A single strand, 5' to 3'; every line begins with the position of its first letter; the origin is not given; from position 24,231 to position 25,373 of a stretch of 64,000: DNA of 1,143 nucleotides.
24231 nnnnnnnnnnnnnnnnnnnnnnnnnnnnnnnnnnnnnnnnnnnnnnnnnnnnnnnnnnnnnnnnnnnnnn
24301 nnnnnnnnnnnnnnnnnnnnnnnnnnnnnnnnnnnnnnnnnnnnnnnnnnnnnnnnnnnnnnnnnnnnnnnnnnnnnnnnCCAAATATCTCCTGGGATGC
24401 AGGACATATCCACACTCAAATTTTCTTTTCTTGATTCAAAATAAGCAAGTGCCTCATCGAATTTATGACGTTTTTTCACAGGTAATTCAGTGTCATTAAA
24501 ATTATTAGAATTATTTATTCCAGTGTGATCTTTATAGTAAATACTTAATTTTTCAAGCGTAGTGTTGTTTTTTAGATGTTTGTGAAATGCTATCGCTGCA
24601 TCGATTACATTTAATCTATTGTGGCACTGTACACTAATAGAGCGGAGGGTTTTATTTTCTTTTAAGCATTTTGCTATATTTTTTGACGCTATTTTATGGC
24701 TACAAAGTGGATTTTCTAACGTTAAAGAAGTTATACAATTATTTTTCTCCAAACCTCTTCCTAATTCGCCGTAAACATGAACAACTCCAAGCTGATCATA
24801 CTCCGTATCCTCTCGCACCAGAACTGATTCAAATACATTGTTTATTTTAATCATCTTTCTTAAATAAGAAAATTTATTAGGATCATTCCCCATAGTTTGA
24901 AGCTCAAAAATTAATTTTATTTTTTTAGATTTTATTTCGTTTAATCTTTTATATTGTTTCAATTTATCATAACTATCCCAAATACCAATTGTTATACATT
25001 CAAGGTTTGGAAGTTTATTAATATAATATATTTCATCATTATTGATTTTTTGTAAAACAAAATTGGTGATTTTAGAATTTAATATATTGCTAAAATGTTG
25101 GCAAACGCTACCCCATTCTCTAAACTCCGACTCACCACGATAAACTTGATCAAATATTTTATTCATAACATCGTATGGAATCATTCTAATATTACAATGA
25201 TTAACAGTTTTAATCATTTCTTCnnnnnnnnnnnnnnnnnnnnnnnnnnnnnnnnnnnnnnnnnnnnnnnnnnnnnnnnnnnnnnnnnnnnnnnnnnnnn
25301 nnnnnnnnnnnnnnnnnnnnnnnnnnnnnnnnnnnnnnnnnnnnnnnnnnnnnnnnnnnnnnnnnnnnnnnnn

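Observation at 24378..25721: One protein combining a signal peptide, Sel1 repeats, an F-box-like motif and RNI-type leucine-rich repeats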

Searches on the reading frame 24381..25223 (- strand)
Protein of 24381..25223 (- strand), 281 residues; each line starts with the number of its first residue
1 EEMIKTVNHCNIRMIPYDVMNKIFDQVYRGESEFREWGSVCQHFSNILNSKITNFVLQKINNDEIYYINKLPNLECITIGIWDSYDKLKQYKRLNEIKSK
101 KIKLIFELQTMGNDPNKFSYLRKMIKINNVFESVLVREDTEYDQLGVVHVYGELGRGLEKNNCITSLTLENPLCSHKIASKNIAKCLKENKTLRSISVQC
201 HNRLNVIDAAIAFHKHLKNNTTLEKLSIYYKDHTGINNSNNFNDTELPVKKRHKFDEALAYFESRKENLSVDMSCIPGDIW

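Call 8: find_homologous_proteins(query=window:24381-25214:-, max_evalue=0.01)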
Query window:24381-25214:- (278 aa): 2 proteins with E <= 0.01 among 522 candidates.
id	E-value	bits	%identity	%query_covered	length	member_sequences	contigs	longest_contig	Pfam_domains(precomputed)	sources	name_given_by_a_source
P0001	2.5e-183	626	100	100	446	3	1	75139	PF08238.19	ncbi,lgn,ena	-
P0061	1.4e-104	368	92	64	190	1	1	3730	-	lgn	-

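Call 11: find_encoding_contigs(protein=P0061, flank=5000)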
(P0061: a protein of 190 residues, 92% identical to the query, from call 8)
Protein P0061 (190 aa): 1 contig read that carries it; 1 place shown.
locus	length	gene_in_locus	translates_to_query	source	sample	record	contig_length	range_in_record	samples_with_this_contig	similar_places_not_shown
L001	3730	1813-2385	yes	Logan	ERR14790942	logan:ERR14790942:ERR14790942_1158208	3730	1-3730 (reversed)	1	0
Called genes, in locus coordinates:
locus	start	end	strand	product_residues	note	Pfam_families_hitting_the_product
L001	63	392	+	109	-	PF01710:HTH_Tnp_IS630, PF02796:HTH_7 (faint), PF13384:HTH_23 (faint), PF13542:HTH_Tnp_ISL3 (faint), PF13518:HTH_28 (weak), PF13551:HTH_29 (faint), PF12728:HTH_17 (faint)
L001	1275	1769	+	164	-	PF08238:Sel1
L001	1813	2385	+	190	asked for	-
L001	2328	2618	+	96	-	-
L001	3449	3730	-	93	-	?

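Call 14: find_related_loci(query=window:24381-25214:-, collection=genome_contigs, flank=10000)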
Query window:24381-25214:- (278 aa) in genome_contigs; peptide patterns used: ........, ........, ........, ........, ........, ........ (x = any residue, [..] = any of these).
103 stretches matched a pattern, but none encodes a relative of the query by tblastn (E <= 1e-3).

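Call 18: search_protein_representatives(protein=window:24381-25214:-)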
Query: 278 residues. Proteins with E-value up to 0.001 (for the whole library): 35; up to 1e-10: 2; up to 1e-30: 1. The best 35 are listed.
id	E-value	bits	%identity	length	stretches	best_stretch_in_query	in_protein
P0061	4.4e-105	367.8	92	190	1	11-188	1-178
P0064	1.1e-11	61.5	35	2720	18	179-230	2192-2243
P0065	1.7e-08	51.0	33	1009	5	129-224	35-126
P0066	7.1e-08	49.0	32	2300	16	153-232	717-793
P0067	9.5e-08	48.6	34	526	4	107-225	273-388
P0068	9.8e-08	48.5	29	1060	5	151-227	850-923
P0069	1.3e-07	48.2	32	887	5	150-235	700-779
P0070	2.4e-07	47.3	29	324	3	156-228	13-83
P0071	3.1e-07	46.9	35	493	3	150-225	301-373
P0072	4.4e-07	46.4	30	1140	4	136-228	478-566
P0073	2.8e-06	43.8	37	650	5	157-231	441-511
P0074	4.6e-06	43.1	36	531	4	151-227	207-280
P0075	4.7e-06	43.0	37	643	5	151-227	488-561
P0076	8.9e-06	42.1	34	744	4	151-225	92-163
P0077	1.1e-05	41.8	38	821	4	155-233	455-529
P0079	1.4e-05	41.4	40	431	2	151-228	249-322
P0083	4.3e-05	39.9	33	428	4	149-225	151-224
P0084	6.2e-05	39.3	36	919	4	151-226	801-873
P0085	7.6e-05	39.1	35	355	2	103-230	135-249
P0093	5.1e-04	36.3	42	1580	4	20-53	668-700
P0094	6.0e-04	36.1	34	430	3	151-224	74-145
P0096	7.3e-04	35.8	32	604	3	150-227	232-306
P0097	8.7e-04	35.6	36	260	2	151-231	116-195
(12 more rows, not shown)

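Call 19: search_protein_families(library=pfam, proteins=[P0093, P0065, P0067, P0070, P0071, P0074, P0079, P0085, P0097, P0083], max_evalue=0.01)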
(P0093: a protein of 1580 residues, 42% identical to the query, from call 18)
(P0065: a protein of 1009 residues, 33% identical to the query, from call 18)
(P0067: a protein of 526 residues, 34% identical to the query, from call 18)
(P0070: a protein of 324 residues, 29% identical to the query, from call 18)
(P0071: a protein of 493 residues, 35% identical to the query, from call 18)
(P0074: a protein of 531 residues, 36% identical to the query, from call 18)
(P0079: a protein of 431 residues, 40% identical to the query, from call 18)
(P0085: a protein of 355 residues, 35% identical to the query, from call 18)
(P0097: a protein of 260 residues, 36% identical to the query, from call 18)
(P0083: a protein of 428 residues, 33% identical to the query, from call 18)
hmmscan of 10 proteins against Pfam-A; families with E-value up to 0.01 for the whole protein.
P0093 (1580 aa): 8 families
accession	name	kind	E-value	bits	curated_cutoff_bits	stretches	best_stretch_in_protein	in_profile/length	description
PF22112.2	OmcA-like_N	-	0.00016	22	27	0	482-528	94-140/167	OmcA-like N-terminal domain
PF06004.18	DUF903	-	0.00019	21.7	27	0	389-408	20-39/49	Bacterial protein of unknown function (DUF903)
PF24829.1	Phage_connect_2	-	0.0013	19.4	24.3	0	961-988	73-100/105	Phage connector protein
PF25789.1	TPR_NAA35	-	0.0013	18.2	27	0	677-724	110-158/376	NAA35-like, TPR repeats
PF07106.19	TBPIP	-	0.0015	18.8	22.8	0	1134-1156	22-44/62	TBPIP/Hop2 winged helix domain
PF14038.11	YqzE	-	0.0027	18.2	27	0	329-338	2-11/54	YqzE-like protein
PF25660.1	CcFV1_CP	-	0.0052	16.6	27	0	320-340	205-225/257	Filamentous dsRNA virus capsid protein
PF02852.28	Pyr_redox_dim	-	0.0086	16.7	25.3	0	428-463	28-63/110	Pyridine nucleotide-disulphide oxidoreductase, dimerisation domain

P0065 (1009 aa): 4 families
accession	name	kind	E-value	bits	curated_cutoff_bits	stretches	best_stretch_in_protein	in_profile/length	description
PF13516.12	LRR_6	-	5.3e-77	248.3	23.4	11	242-264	2-24/24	Leucine Rich repeat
PF12799.13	LRR_4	-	6.2e-25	87.1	27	1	355-396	1-37/44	Leucine Rich repeats (2 copies)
PF00560.39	LRR_1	-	4.5e-19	64.9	20.6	0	38-54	2-18/23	Leucine Rich Repeat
PF13855.12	LRR_8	-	7.1e-12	45.4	27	2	356-423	2-61/61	Leucine rich repeat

P0067 (526 aa): 3 families
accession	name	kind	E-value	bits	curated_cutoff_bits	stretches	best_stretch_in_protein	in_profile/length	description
PF13516.12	LRR_6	-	3.9e-15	55.1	23.4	1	351-374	1-24/24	Leucine Rich repeat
PF14848.11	HU-DNA_bdg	-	0.003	18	30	0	97-162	19-80/124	DNA-binding domain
PF10392.15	COG5_N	-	0.0096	16.6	31.2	0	97-192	23-118/132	Conserved oligomeric Golgi complex subunit 5, N-terminal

P0070 (324 aa): 4 families
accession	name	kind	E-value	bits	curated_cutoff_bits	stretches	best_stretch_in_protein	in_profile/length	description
PF13516.12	LRR_6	-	1.2e-27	94.1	23.4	1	14-38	1-24/24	Leucine Rich repeat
PF12799.13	LRR_4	-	1.2e-09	38.5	27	0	16-58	1-38/44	Leucine Rich repeats (2 copies)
PF00560.39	LRR_1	-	2.1e-05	24.2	20.6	0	18-28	2-12/23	Leucine Rich Repeat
PF13855.12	LRR_8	-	0.00014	22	27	0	141-201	3-59/61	Leucine rich repeat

P0071 (493 aa): 5 families
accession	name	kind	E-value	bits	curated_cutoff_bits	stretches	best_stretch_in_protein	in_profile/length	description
PF13516.12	LRR_6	-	3e-30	102.3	23.4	3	393-415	2-24/24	Leucine Rich repeat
PF12799.13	LRR_4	-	2.9e-06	27.8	27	0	368-406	3-35/44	Leucine Rich repeats (2 copies)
PF00560.39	LRR_1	-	5.6e-06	25.9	20.6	0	395-409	1-15/23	Leucine Rich Repeat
PF13855.12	LRR_8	-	0.0014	18.8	27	0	332-360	19-47/61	Leucine rich repeat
PF23598.1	LRR_14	-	0.007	15.6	40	0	269-373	105-196/353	Leucine-rich repeat region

P0074 (531 aa): 5 families
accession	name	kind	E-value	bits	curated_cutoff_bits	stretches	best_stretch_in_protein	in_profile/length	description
PF13516.12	LRR_6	-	1.4e-46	153.3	23.4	6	73-96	1-24/24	Leucine Rich repeat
PF00560.39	LRR_1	-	9.6e-13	46.1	20.6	0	105-121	2-18/23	Leucine Rich Repeat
PF12799.13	LRR_4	-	4.2e-06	27.3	27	0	48-87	2-36/44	Leucine Rich repeats (2 copies)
PF08032.17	SpoU_sub_bind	-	0.0065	17.2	22.8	0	258-294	3-38/76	RNA 2'-O ribose methyltransferase substrate binding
PF13855.12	LRR_8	-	0.0074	16.5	27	1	48-115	2-61/61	Leucine rich repeat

P0079 (431 aa): 2 families
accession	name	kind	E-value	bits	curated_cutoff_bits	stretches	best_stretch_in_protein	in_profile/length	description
PF13516.12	LRR_6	-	8.6e-20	69.6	23.4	2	200-221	2-23/24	Leucine Rich repeat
PF00560.39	LRR_1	-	0.00032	20.7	20.6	0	287-302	2-17/23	Leucine Rich Repeat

P0085 (355 aa): 5 families
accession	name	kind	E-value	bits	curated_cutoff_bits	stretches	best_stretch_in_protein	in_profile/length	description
PF13516.12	LRR_6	-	1e-27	94.3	23.4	4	207-230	1-24/24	Leucine Rich repeat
PF00560.39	LRR_1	-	5.9e-07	28.8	20.6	0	239-251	2-14/23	Leucine Rich Repeat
PF13855.12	LRR_8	-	0.00071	19.7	27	0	210-251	2-39/61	Leucine rich repeat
PF12799.13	LRR_4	-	0.00095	19.8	27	0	183-222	3-37/44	Leucine Rich repeats (2 copies)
PF25019.1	LRR_R13L1-DRL21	-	0.0038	17.6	27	0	202-340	2-112/127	R13L1/DRL21 LRRs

P0097 (260 aa): 4 families
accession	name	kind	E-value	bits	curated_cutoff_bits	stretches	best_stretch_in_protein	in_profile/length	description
PF13516.12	LRR_6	-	5e-17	61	23.4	1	95-117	2-24/24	Leucine Rich repeat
PF13855.12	LRR_8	-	3.7e-08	33.4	27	2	69-134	2-59/61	Leucine rich repeat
PF00560.39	LRR_1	-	4.7e-07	29.1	20.6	0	98-117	2-21/23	Leucine Rich Repeat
PF12799.13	LRR_4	-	1.2e-06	29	27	2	96-134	1-33/44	Leucine Rich repeats (2 copies)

P0083 (428 aa): 5 families
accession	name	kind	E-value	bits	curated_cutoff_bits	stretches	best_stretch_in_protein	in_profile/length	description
PF13516.12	LRR_6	-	2e-15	55.9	23.4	1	327-349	1-23/24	Leucine Rich repeat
PF00560.39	LRR_1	-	6.7e-05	22.7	20.6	0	303-315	2-14/23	Leucine Rich Repeat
PF24475.1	RBD_DEAH11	-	0.00017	22.1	28.4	0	173-217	14-58/115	DEAH11-like, RNA-binding domain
PF12799.13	LRR_4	-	0.0014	19.3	27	0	302-341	2-36/44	Leucine Rich repeats (2 copies)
PF03061.28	4HBT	-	0.0026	18.4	20.6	0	229-262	12-46/79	Thioesterase superfamily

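Call 23: search_protein_families(library=pfam, proteins=[window:24381-25223:-], max_evalue=10)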
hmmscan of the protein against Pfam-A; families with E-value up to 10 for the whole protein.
seq(281 aa): 3 families
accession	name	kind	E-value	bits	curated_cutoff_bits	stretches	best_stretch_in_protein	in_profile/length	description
PF15573.11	Imm47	-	0.0037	17.2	27.2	1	184-234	116-163/258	Immunity protein 47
PF11976.14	Rad60-SLD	-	0.06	13.6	23.8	1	217-242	17-42/72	Ubiquitin-2 like Rad60 SUMO-like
PF22227.1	DNA_pol3_gamma_R_C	-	0.14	13.2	26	1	45-103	6-67/84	DNA polymerase III gamma subunit-related, C-terminal domain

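Call 38: list_cluster_members(proteins=[P0064, P0065, P0066, P0067, P0068, P0069, P0070, P0071, P0072, P0085])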
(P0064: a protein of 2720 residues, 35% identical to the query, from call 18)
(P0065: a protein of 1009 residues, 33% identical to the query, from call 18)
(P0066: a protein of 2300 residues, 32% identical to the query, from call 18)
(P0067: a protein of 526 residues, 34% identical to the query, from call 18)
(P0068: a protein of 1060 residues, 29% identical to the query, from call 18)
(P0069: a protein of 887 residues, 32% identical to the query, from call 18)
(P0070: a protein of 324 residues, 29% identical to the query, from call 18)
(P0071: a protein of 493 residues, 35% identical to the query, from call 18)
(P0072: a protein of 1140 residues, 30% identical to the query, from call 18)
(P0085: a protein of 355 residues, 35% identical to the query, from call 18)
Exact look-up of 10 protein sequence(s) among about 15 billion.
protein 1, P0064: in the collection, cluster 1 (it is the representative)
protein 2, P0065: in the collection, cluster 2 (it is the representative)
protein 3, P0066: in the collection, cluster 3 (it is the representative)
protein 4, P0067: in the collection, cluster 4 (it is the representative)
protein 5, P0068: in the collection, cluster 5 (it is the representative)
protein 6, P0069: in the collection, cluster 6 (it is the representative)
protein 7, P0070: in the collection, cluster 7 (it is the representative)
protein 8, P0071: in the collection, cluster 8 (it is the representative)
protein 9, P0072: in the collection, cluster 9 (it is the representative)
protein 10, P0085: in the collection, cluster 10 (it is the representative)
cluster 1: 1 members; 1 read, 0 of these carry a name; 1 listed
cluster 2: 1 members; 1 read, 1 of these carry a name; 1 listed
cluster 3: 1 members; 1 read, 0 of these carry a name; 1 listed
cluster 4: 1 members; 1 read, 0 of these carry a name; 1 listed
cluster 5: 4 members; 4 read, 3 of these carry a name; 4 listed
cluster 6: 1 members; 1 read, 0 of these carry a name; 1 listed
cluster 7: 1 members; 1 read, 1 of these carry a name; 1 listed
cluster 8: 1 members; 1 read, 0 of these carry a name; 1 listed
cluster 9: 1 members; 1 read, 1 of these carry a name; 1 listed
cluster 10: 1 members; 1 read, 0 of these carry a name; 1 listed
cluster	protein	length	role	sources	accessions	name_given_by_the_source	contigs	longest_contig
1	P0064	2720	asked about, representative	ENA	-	-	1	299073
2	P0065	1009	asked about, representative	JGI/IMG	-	Ran GTPase-activating protein (RanGAP) involved in mRNA processing and transport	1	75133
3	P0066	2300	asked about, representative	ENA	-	-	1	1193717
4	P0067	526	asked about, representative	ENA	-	-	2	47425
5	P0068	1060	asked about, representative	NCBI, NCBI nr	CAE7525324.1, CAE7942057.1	NLRC3 [Symbiodinium microadriaticum]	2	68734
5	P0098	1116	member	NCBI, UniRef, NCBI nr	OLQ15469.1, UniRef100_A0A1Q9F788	Protein NLRC3 [Symbiodinium microadriaticum] | Protein NLRC3 n=1 Tax=Symbiodinium microadriaticum TaxID=2951 RepID=A0A1Q9F788_SYMMI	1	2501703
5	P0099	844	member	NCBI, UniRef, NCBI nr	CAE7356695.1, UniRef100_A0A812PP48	NLRC3 [Symbiodinium necroappetens] | NLRC3 protein n=1 Tax=Symbiodinium necroappetens TaxID=1628268 RepID=A0A812PP48_9DINO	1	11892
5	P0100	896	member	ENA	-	-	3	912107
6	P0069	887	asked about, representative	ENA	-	-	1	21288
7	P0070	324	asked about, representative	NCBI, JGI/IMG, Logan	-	Ran GTPase-activating protein (RanGAP) involved in mRNA processing and transport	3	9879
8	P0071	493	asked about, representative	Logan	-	-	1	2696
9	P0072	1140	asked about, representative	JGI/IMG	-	Ran GTPase-activating protein (RanGAP) involved in mRNA processing and transport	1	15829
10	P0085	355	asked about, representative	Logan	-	-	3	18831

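Call 54: predict_structure(alignment_id=A3)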
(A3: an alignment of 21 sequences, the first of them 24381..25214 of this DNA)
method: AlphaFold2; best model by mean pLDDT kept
length: 278 residues; sequences in the alignment: 21
mean_pLDDT: 70.5   pTM: 0.68
mean pLDDT of the five models: 70.5, 70.2, 70.0, 68.1, 68.0
residues with pLDDT >= 90: 76; 70-90: 75; 50-70: 62; < 50: 65
segments of 3 or more residues with pLDDT < 50: 1-13, 30-32, 43-71, 233-238, 274-278
pLDDT, mean of each block of 10 residues (from residue 1): 34 50 50 49 43 36 42 54 59 66 80 87 89 80 87 95 86 78 95 88 89 93 85 50 77 92 88 47
secondary structure, 60 per line:
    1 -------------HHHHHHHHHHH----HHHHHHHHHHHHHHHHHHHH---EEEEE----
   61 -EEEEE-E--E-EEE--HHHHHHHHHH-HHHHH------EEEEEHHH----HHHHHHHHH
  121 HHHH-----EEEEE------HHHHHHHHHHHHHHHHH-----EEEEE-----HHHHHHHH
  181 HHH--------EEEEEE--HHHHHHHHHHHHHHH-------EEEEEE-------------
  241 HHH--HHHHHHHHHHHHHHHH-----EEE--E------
elements in order: H14-24 H29-48 E52-56 E62-66 E73-75 H78-87 H89-93 E100-104 H112-124 E130-134 H141-157 E163-167 H173-183 E192-197 H200-214 E222-227 H246-261 E267-269

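Call 56: fold_search(model_id=the predicted structure, library=pdb)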
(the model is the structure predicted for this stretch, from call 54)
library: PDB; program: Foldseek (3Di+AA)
matches with E <= 10: 868; with E <= 0.001: 11
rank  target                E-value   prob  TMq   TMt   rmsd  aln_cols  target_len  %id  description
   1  4rwt_D                2.1e-05  1.00  0.39  0.38   8.7       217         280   16  Structure of actin-Lmod complex (released 2015-10-14)
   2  4z94_G                6.5e-05  1.00  0.38  0.35   8.2       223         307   18  Actin Complex With a Chimera of Tropomodulin-1 and Leiomodin-1 Actin-Binding Site 2 (released 2015-10-21)
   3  1io0                  7.8e-05  1.00  0.39  0.59   5.5       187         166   13  CRYSTAL STRUCTURE OF TROPOMODULIN C-TERMINAL HALF (released 2002-11-27)
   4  5wfn_C                9.9e-05  1.00  0.39  0.53   5.2       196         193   17  Revised model of leiomodin 2-mediated actin regulation (alternate refinement of PDB 4RWT) (released 2017-08-30)
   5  4rwt_C                2.4e-04  1.00  0.39  0.58   5.4       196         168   18  Structure of actin-Lmod complex (released 2015-10-14)
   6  9fqr_MA               2.7e-04  1.00  0.44  0.34   5.1       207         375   16  96-nm repeat of axonemal doublet microtubules from bovine sperm (released 2025-03-26)
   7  4z79                  5.8e-04  1.00  0.36  0.53   5.5       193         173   19  Leiomodin-1 Actin-Binding Site 2 (ABS2) (released 2015-10-21)
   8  8f8t_T                6.2e-04  1.00  0.38  0.45  21.6       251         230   12  Cryo-EM structure of the Tropomodulin-capped pointed end of F-actin (released 2023-06-07)
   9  8iah_Y                8.3e-04  1.00  0.37  0.32   4.5       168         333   14  Structure of mammalian spectrin-actin junctional complex of membrane skeleton, State I, Global map (released 2023-05-03)
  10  4pki_G                8.3e-04  1.00  0.40  0.37   5.4       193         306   12  Complex of ATP-actin With the C-terminal Actin-Binding Domain of Tropomodulin (released 2014-07-30)
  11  8j07_w                8.3e-04  0.85  0.24  0.17  14.5       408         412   10  96nm repeat of human respiratory doublet microtubule and associated axonemal complexes (released 2023-07-26)
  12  4k17_A                1.1e-03  1.00  0.42  0.20  17.3       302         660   14  Crystal Structure of mouse CARMIL residues 1-668 (released 2013-10-09)
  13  4im6                  1.3e-03  1.00  0.38  0.50   5.7       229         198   13  LRR domain from human NLRP1 (released 2014-01-08)
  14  3un9_C                1.5e-03  1.00  0.38  0.38   4.4       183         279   17  Crystal structure of an immune receptor (released 2012-03-28)
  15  8iai_Y                1.5e-03  1.00  0.41  0.41  19.8       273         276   12  Structure of mammalian spectrin-actin junctional complex of membrane skeleton, State II, Global map (released 2023-05-03)
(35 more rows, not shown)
